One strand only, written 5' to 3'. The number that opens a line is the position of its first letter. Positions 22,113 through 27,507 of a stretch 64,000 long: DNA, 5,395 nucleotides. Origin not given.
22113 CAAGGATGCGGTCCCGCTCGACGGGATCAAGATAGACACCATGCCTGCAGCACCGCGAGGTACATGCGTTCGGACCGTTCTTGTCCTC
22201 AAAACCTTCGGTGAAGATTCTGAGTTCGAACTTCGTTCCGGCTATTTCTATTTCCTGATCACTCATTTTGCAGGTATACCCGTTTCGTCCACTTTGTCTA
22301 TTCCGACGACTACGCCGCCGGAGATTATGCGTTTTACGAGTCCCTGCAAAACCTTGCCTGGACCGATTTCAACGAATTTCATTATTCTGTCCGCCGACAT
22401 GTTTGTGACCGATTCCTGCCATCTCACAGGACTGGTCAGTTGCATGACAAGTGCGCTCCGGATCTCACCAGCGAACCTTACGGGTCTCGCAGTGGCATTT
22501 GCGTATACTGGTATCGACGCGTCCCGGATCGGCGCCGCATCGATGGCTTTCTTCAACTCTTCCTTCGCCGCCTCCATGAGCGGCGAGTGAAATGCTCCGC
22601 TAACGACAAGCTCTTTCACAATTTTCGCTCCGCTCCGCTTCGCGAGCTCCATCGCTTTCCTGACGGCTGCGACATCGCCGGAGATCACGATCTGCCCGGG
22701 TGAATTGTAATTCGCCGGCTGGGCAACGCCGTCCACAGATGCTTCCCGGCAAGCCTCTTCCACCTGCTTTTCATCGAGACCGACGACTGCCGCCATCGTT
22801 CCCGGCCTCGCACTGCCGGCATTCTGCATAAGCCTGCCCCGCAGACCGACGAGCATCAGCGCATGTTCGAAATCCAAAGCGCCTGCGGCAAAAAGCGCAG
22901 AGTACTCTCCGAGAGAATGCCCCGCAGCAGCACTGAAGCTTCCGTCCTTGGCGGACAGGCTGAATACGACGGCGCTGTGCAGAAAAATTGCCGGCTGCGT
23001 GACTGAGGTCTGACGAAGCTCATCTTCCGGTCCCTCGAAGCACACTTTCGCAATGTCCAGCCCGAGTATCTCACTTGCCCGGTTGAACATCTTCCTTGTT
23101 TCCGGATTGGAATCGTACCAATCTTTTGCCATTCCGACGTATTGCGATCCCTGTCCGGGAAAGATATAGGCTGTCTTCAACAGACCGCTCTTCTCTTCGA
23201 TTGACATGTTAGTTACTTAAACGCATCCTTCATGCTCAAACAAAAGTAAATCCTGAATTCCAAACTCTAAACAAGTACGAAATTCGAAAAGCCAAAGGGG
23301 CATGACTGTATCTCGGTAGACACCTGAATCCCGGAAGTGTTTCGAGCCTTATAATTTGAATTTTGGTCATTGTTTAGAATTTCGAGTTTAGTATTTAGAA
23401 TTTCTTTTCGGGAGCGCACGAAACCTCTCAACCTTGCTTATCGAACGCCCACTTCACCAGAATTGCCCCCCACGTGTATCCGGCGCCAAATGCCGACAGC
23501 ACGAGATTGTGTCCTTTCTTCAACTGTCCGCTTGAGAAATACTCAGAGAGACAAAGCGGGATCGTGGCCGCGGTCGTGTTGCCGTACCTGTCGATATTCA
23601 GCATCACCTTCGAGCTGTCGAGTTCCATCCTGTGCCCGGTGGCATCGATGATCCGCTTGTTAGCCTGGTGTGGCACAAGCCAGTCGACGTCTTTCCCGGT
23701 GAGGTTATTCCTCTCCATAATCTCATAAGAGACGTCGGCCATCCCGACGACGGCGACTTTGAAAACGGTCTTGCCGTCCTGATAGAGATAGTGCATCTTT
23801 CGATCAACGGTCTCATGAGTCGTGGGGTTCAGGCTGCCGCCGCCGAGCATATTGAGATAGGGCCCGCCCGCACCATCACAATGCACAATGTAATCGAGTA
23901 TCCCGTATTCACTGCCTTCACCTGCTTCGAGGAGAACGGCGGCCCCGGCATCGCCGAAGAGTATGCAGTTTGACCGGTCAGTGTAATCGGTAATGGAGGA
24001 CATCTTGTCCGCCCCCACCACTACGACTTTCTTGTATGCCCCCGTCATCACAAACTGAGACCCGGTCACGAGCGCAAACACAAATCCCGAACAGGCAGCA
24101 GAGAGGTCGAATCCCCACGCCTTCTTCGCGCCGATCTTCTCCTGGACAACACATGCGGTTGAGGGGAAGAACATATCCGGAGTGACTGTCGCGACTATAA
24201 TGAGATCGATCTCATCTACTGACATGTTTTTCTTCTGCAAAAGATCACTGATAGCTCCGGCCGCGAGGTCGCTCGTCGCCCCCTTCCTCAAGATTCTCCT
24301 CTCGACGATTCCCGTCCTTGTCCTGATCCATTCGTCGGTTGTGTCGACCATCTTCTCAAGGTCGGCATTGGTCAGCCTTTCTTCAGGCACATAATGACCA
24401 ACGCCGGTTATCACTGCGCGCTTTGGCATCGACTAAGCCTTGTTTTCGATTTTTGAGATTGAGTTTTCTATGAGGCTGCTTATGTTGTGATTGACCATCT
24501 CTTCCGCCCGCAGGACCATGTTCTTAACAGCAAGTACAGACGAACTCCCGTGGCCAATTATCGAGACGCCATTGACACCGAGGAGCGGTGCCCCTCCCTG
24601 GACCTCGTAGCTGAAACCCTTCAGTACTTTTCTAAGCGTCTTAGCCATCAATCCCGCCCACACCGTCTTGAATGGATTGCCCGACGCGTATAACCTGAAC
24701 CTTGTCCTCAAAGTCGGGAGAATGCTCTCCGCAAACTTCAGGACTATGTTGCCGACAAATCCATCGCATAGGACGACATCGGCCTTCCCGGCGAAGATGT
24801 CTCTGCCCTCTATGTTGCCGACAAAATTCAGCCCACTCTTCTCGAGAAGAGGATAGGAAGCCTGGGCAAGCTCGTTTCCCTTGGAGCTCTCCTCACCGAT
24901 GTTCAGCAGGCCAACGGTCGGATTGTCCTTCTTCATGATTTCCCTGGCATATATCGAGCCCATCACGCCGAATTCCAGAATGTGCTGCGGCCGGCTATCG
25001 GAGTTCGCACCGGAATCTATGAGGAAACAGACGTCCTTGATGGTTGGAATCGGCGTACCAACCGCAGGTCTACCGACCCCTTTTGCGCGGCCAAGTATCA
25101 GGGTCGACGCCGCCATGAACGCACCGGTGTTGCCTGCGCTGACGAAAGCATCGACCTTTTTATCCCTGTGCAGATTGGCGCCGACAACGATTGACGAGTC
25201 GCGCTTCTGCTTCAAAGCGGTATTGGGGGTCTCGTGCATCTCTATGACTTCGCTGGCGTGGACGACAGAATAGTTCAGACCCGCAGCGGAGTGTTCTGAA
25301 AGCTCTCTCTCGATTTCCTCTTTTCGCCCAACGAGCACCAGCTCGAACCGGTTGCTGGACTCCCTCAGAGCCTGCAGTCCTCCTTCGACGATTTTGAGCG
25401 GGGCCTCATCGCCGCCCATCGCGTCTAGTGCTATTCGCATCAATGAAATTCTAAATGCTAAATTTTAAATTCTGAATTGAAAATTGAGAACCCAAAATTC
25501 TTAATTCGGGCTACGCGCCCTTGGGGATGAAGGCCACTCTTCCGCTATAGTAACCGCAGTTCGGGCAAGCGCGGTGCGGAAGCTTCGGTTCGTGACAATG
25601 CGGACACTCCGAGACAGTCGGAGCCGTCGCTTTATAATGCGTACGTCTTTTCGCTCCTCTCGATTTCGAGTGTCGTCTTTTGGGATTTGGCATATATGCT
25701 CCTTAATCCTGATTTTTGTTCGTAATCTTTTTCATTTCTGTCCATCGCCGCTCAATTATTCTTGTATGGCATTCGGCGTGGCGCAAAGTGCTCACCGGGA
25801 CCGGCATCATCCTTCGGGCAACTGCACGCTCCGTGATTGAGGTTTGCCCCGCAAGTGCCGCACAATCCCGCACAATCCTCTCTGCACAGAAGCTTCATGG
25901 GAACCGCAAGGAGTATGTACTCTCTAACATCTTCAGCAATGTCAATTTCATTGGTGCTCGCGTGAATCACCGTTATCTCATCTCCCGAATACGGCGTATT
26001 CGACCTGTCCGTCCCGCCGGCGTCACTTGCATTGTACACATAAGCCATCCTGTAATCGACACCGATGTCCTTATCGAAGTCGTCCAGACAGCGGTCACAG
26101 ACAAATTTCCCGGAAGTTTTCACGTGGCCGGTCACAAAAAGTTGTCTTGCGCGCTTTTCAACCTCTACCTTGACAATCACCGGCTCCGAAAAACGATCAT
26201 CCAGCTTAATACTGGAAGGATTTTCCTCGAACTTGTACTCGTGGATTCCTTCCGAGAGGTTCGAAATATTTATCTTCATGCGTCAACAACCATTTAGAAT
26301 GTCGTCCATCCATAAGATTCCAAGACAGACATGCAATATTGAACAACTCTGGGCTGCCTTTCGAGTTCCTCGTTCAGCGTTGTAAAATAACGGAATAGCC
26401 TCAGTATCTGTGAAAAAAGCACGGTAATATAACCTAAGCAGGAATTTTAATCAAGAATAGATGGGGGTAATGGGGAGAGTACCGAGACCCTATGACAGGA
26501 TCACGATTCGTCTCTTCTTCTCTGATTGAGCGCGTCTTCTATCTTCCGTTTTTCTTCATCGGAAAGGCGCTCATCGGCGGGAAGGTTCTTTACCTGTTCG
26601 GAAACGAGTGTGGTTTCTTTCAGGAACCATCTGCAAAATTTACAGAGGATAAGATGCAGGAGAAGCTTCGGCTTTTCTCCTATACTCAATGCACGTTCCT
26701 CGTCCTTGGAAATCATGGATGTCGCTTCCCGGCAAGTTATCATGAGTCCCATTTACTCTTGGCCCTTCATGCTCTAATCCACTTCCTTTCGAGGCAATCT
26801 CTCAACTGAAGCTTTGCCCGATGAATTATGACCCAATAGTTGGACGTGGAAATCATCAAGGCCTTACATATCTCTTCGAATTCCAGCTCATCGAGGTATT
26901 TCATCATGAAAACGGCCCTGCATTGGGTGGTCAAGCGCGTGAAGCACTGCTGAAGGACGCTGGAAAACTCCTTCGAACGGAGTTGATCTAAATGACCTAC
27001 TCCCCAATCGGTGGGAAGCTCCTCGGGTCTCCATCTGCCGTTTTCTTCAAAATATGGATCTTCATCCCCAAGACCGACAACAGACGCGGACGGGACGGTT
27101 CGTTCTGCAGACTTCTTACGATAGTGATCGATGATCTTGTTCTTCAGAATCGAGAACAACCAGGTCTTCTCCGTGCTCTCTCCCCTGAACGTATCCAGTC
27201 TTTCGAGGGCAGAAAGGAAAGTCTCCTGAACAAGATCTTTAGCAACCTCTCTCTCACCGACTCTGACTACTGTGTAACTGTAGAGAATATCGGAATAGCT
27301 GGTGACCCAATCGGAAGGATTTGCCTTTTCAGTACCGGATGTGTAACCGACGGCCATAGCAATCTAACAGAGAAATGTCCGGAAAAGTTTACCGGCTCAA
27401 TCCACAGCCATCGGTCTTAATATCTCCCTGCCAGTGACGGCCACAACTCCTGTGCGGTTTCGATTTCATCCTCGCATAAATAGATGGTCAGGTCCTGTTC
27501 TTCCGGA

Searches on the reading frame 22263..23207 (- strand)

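Call 61: search_protein_families(library=pfam, proteins=[window:22263-23207:-], max_evalue=0.001)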
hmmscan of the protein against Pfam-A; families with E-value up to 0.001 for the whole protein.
window:22263-23207:- (314 aa): 2 families
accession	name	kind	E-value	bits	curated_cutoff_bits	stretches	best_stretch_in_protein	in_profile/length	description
PF00698.26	Acyl_transf_1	-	4.1e-40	138.6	32.7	1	14-292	2-276/319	Acyl transferase domain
PF00936.24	BMC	-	0.00048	20.5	24.5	0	153-202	21-72/75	BMC domain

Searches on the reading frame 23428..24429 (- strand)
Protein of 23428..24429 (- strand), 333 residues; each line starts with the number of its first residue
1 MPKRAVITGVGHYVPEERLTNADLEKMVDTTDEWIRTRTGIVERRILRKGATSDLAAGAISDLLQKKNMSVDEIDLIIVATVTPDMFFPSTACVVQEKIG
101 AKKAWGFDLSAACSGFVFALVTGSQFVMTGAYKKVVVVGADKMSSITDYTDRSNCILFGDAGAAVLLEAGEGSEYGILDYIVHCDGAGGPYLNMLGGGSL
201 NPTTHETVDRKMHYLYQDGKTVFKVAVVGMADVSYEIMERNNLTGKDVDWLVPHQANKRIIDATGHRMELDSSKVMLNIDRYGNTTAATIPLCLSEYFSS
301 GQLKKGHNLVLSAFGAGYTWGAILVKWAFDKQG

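Call 61: search_protein_families(library=pfam, proteins=[window:23428-24429:-], max_evalue=0.001)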
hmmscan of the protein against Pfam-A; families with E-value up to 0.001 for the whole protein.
window:23428-24429:- (333 aa): 3 families
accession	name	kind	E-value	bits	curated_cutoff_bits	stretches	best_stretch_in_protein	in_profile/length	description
PF08541.16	ACP_syn_III_C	-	2e-35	121.3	26.6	1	238-327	1-90/90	3-Oxoacyl-[acyl-carrier-protein (ACP)] synthase III C terminal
PF08545.16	ACP_syn_III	-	3e-28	98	24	1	107-186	1-80/80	3-Oxoacyl-[acyl-carrier-protein (ACP)] synthase III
PF00108.29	Thiolase_N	-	3.2e-08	33.7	26.4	1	38-151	8-123/260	Thiolase, N-terminal domain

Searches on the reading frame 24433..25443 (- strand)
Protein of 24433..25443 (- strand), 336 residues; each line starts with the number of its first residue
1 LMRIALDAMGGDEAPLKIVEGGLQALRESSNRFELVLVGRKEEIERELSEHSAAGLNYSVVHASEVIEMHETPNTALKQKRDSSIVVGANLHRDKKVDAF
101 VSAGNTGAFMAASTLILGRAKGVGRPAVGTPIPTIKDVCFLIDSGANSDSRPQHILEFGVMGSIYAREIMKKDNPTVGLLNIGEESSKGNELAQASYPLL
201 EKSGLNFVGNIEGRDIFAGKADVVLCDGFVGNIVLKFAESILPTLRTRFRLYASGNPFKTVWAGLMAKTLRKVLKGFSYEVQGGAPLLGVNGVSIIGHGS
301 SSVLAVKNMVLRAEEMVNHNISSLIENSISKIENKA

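Call 61: search_protein_families(library=pfam, proteins=[window:24433-25443:-], max_evalue=0.001)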
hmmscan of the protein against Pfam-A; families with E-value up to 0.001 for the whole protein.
window:24433-25443:- (336 aa): 1 family
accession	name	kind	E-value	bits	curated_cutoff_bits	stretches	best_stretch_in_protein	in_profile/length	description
PF02504.20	FA_synthesis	-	6.1e-94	315.2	29.1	1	2-322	1-322/324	Fatty acid synthesis protein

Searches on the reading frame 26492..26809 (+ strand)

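Call 46: search_protein_families(library=pfam, proteins=[window:26492-26809:+], max_evalue=1)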
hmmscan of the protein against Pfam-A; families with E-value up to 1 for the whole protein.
window:26492-26809:+ (105 aa): 1 family
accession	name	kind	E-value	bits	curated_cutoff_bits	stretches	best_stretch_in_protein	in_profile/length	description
PF14959.11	GSAP-16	-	0.098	13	27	1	44-95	18-69/108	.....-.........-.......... protein C-term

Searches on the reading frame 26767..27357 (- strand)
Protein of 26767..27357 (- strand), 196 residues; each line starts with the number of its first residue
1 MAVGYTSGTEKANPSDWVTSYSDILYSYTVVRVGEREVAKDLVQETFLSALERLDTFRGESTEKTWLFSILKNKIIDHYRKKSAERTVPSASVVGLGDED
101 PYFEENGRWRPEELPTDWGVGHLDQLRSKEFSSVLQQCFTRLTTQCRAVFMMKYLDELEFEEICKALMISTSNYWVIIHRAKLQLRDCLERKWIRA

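Call 61: search_protein_families(library=pfam, proteins=[window:26767-27357:-], max_evalue=0.001)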
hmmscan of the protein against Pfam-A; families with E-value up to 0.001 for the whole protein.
window:26767-27357:- (196 aa): 4 families
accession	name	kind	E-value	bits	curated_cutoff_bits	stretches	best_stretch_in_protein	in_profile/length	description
PF04542.20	Sigma70_r2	-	2e-14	53.5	24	1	18-83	2-69/71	Sigma-70 region 2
PF08281.18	Sigma70_r4_2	-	1e-09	38.3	25.7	1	135-185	4-54/54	Sigma-70, region 4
PF07374.17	DUF1492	-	0.00023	21.7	21.5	1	144-185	58-99/100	Protein of unknown function (DUF1492)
PF22029.2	PhyR_sigma2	-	0.0009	19.7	27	0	33-71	16-54/55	Sigma2 domain of PhyR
